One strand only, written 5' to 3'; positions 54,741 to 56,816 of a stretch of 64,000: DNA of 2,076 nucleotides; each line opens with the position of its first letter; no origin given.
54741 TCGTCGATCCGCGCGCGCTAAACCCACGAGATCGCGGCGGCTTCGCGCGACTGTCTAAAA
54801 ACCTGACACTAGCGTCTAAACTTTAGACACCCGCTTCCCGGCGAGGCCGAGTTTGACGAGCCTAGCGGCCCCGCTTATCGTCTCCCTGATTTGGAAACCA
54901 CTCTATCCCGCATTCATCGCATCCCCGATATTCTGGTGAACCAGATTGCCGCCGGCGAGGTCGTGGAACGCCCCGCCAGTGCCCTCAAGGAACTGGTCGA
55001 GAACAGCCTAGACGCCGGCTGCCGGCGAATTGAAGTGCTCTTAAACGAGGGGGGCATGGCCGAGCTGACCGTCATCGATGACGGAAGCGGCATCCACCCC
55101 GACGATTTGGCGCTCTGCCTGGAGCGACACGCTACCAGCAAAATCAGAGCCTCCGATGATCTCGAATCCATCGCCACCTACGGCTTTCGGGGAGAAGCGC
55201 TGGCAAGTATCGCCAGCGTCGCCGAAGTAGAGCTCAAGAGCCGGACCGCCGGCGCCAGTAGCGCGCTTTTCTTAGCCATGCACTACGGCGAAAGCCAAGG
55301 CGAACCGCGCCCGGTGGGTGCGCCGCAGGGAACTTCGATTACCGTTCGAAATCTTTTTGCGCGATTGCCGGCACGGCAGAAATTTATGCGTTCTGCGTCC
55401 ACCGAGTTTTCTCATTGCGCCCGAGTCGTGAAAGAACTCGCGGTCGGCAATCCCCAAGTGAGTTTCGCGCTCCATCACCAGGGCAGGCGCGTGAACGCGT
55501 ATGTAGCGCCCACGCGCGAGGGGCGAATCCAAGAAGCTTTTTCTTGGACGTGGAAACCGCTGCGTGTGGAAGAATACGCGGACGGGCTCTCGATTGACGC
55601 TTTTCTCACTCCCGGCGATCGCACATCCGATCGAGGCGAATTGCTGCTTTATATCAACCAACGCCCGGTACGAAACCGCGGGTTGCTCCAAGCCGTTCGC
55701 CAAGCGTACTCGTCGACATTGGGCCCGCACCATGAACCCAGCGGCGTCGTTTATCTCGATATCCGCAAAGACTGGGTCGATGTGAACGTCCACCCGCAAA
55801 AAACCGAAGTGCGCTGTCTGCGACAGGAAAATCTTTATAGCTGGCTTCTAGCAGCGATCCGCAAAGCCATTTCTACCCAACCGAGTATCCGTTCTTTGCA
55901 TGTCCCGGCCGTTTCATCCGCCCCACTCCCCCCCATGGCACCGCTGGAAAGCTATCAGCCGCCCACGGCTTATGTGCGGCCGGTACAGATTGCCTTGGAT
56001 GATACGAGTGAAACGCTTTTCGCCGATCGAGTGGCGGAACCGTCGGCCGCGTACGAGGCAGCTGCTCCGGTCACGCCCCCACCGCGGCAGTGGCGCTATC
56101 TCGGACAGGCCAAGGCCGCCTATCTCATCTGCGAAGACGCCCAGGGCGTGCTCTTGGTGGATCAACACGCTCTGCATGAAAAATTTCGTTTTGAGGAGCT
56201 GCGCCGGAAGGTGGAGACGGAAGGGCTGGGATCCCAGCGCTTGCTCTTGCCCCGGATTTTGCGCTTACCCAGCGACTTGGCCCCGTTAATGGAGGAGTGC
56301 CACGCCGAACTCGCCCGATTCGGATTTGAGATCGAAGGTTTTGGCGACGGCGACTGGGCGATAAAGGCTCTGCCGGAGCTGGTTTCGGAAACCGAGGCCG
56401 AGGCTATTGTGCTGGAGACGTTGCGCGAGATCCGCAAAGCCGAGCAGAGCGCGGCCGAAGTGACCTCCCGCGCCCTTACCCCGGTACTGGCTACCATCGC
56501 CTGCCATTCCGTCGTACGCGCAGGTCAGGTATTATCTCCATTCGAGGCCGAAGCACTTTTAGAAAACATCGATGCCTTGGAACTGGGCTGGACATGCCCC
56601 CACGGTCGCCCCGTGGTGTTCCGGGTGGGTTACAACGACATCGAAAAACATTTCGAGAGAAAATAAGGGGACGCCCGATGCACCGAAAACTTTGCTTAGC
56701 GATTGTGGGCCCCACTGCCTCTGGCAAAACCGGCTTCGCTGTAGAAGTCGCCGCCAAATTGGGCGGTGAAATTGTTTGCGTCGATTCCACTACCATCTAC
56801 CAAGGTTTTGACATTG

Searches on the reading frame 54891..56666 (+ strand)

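Call 20: search_protein_families(library=ncbifam, proteins=[window:54891-56666:+], max_evalue=0.00001)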
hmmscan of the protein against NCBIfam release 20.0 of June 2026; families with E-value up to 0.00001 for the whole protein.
window:54891-56666:+ (591 aa): 8 families
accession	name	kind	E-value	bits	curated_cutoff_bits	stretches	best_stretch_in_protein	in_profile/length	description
NF000949.0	PRK00095.1-2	equivalog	1.4e-140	470.3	750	2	5-331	4-329/634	DNA mismatch repair endonuclease MutL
TIGR00585.2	mutl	equivalog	4.2e-139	464.9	180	2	8-337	1-332/555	DNA mismatch repair endonuclease MutL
NF000953.0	PRK00095.2-4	equivalog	3.3e-136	455.7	693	1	7-591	2-611/611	DNA mismatch repair endonuclease MutL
NF000950.0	PRK00095.1-3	equivalog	5.2e-112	375.4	756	2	6-333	2-331/641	DNA mismatch repair endonuclease MutL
NF000952.0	PRK00095.2-2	subfamily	1.1e-105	354.4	840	2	16-333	11-333/623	DNA mismatch repair endonuclease MutL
NF000948.0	PRK00095.1-1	equivalog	1e-96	325.3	701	2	8-334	3-336/625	DNA mismatch repair endonuclease MutL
NF000951.0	PRK00095.2-1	equivalog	1.9e-82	277.7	391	2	6-331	3-336/559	DNA mismatch repair endonuclease MutL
NF000954.0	PRK00095.2-5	equivalog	1e-64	219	937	1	5-532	4-536/588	DNA mismatch repair endonuclease MutL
